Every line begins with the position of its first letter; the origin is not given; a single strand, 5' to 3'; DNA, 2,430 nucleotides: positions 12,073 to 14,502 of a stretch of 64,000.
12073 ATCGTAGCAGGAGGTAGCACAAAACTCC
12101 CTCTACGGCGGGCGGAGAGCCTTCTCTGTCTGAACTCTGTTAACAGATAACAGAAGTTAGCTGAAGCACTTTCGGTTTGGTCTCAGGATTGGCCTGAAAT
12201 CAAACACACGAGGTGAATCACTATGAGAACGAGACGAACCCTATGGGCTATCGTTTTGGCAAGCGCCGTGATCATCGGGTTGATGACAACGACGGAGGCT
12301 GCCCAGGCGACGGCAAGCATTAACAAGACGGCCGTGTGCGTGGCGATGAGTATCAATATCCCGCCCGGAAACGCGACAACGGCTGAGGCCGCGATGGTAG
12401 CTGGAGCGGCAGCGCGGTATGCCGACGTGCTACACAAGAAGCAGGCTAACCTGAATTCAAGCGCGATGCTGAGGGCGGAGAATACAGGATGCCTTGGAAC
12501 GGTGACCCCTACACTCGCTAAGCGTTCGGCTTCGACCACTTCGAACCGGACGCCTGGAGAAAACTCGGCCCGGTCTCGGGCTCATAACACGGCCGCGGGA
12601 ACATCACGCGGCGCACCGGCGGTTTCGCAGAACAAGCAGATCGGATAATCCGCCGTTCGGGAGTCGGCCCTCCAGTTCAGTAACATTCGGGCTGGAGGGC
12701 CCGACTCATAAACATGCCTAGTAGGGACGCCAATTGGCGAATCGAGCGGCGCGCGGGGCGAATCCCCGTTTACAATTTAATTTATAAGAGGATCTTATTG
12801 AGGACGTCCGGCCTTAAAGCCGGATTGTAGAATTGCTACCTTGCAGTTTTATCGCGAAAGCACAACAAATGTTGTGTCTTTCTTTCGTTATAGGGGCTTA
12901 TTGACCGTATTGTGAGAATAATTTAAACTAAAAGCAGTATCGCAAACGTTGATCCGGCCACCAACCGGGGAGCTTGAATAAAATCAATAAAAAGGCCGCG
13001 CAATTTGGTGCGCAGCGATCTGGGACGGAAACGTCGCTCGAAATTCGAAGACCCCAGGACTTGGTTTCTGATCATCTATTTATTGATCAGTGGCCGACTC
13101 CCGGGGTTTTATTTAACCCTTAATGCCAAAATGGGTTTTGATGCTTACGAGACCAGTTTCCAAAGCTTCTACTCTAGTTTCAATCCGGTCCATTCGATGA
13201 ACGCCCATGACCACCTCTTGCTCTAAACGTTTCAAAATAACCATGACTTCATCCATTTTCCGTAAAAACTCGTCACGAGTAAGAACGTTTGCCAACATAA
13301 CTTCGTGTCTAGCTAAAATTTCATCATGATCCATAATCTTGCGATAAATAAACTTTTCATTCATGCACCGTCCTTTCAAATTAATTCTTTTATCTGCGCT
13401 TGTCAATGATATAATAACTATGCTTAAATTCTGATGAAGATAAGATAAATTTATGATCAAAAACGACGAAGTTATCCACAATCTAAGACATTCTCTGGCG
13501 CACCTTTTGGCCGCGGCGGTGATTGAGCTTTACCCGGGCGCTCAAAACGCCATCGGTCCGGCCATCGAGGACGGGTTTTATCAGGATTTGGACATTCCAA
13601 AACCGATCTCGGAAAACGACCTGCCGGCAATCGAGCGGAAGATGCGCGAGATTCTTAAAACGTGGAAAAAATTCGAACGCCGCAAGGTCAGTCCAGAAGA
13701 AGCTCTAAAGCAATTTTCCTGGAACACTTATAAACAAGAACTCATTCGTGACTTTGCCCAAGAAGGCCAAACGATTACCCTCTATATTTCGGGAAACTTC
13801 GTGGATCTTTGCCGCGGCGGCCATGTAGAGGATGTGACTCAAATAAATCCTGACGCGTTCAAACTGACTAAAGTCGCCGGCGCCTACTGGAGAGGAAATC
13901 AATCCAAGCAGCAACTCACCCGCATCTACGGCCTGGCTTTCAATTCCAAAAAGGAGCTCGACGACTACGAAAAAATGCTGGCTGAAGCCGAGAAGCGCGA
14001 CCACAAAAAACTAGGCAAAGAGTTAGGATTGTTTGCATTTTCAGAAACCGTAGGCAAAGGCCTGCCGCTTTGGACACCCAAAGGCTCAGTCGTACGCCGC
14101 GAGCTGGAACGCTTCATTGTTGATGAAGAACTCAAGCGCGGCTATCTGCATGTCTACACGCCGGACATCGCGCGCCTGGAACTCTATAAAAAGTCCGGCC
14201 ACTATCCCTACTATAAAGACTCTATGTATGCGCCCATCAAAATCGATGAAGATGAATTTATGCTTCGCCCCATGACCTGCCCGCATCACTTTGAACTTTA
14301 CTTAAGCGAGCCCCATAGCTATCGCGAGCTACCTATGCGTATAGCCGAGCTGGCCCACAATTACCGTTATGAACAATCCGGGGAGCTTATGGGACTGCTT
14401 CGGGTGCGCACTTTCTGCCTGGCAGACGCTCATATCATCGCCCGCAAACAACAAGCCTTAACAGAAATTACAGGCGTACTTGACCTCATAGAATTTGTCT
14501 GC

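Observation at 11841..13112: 1.3-kb GC-rich, hairpin-dense apparently non-coding region between dnaE and thrS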

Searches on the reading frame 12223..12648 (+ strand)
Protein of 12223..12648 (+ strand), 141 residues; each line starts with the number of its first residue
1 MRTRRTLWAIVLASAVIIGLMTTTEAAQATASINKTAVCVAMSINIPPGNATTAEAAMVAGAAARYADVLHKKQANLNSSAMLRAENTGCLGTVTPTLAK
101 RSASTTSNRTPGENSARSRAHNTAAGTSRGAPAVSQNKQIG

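Call 9: search_protein_families(library=pfam, proteins=[window:12223-12648:+], max_evalue=1)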
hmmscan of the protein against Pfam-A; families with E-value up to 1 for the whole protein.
window:12223-12648:+ (141 aa): 0 families

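Call 10: find_encoding_contigs(protein=window:12223-12648:+, flank=6000, max_places=10)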
Protein window:12223-12648:+ (141 aa): 4 contigs read that carry it; 4 places shown.
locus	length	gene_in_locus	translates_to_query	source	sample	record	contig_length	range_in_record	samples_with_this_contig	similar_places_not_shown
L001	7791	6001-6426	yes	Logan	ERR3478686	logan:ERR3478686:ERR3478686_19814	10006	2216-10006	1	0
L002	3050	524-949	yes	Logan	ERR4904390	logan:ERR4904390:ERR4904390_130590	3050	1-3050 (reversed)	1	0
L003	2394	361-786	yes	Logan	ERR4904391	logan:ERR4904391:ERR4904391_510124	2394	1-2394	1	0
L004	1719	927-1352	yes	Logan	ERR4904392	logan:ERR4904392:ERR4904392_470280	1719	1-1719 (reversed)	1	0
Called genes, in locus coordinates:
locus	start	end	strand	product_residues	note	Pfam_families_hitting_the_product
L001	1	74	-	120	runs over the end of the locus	-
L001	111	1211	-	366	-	PF01098:FTSW_RODA_SPOVE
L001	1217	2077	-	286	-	-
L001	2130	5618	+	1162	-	PF02811:PHP, PF07733:DNA_pol3_alpha, PF17657:DNA_pol3_finger, PF14579:HHH_6, PF01336:tRNA_anti-codon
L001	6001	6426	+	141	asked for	-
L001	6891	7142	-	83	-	-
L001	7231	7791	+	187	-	?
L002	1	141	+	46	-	?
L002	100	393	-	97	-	-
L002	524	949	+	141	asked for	-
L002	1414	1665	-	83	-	-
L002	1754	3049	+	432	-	?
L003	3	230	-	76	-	?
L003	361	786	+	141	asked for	-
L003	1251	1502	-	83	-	-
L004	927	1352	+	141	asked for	-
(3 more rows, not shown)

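Call 11: find_homologous_proteins(query=window:12223-12645:+, max_evalue=0.01)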
Query window:12223-12645:+ (141 aa): 1 proteins with E <= 0.01 among 412 candidates.
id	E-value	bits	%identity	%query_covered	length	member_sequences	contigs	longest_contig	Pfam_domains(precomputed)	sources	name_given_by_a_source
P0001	3.3e-78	278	100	100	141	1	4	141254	-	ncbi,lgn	-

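Call 27: search_protein_representatives(protein=window:12223-12645:+)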
Query: 141 residues. Proteins with E-value up to 0.001 (for the whole library): 2; up to 1e-10: 2; up to 1e-30: 1. The best 2 are listed.
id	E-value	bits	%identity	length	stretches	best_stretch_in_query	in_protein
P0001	1.1e-78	277.5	100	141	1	1-141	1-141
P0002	3.4e-14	69.5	37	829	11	31-66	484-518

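Call 101: search_protein_families(library=ncbifam, proteins=[window:12223-12645:+], max_evalue=1)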
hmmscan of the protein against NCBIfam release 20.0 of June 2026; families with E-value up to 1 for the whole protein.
window:12223-12645:+ (141 aa): 0 families

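Call 102: search_protein_families(library=phrogs, proteins=[window:12223-12645:+], max_evalue=1)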
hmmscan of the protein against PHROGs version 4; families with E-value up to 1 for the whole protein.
window:12223-12645:+ (141 aa): 1 family
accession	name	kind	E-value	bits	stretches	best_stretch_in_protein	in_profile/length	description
phrog_11791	-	unknown function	0.34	11.4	1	7-54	40-87/173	-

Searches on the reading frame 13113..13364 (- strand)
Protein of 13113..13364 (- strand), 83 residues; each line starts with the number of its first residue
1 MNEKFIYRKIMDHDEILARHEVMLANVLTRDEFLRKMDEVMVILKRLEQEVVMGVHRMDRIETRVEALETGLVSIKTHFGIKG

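Call 9: search_protein_families(library=pfam, proteins=[window:13113-13364:-], max_evalue=1)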
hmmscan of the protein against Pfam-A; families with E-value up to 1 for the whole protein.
window:13113-13364:- (83 aa): 3 families
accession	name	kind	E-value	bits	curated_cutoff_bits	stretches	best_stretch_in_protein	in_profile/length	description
PF06825.17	HSBP1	-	0.021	15.1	28.6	1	55-75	26-46/51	Heat shock factor binding protein 1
PF17335.7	IES5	-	0.075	13.8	25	1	7-62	5-55/113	Ino80 complex subunit 5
PF20878.2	REST_helical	-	0.16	12.7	27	0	23-48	17-42/65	Helical region in REST corepressor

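Call 30: find_homologous_proteins(query=window:13113-13364:-, max_evalue=0.001)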
Query window:13113-13364:- (83 aa): 1 proteins with E <= 0.001 among 1 candidates.
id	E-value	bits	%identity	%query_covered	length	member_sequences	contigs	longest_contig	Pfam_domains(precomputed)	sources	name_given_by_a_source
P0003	8.5e-45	167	100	100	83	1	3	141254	-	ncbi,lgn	-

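Call 101: search_protein_families(library=ncbifam, proteins=[window:13113-13364:-], max_evalue=1)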
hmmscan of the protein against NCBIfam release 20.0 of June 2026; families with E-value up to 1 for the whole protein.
window:13113-13364:- (83 aa): 2 families
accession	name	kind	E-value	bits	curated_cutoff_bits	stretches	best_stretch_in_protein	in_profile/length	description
NF047596.1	LIMLP_15305_fam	equivalog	0.0069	16.3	210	1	9-62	24-76/175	LIMLP_15305 family protein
TIGR03692.1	ATP_dep_HslV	equivalog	0.04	13.6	157.75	1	7-58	61-112/171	HslVU peptidase proteolytic subunit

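Call 102: search_protein_families(library=phrogs, proteins=[window:13113-13364:-], max_evalue=1)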
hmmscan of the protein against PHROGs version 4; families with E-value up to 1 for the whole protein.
window:13113-13364:- (83 aa): 2 families
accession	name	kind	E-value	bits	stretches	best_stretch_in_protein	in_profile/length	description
phrog_253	-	DNA, RNA and nucleotide metabolism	0.047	14.6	1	7-77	16-87/169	Mu Gam-like end protection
phrog_27727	-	unknown function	0.8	11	0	8-48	22-63/66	-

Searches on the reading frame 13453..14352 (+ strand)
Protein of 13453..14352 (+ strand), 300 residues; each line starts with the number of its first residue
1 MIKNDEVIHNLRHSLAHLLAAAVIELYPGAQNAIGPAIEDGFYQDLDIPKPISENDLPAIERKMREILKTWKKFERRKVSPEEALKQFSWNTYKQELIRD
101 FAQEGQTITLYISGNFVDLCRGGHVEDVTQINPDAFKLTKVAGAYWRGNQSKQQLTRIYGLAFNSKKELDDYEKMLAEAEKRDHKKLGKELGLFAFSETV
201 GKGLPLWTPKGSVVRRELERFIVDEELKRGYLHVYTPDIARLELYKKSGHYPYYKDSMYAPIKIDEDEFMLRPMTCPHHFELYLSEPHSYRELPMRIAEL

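Call 29: find_related_loci(query=window:13453-14352:+, collection=metagenome_contigs, flank=5000)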
Query window:13453-14352:+ (300 aa) in metagenome_contigs; peptide patterns used: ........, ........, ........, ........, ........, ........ (x = any residue, [..] = any of these).
600 stretches matched a pattern (row limit reached: there are more); 491 encode a relative of the query (tblastn E <= 1e-3); the best 80 are kept; 80 distinct loci.
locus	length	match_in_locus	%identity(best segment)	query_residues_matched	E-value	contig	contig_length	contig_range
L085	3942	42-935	70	4-300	1e-147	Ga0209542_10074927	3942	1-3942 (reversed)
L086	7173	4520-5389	69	12-300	1e-142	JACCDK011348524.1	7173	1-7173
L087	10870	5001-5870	70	11-300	4e-140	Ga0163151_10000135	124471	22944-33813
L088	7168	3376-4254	68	8-300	2e-137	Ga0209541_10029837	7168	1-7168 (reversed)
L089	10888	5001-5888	68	4-300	4e-135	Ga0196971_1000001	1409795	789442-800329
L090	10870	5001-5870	72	12-300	7e-135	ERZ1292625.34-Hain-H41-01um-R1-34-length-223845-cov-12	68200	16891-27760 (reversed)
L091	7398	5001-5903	65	1-300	8e-135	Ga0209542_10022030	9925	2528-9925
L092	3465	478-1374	64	1-300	9e-139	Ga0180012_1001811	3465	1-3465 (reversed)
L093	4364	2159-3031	67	10-300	2e-136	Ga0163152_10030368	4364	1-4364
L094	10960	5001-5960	62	2-300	3e-134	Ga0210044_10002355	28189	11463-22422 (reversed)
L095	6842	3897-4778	69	8-300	4e-134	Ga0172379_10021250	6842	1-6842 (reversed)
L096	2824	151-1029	67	8-300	5e-140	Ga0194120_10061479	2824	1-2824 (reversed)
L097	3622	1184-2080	66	2-300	3e-137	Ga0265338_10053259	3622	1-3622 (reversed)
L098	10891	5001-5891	64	5-300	2e-133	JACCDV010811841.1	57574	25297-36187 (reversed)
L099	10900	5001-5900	70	1-300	5e-133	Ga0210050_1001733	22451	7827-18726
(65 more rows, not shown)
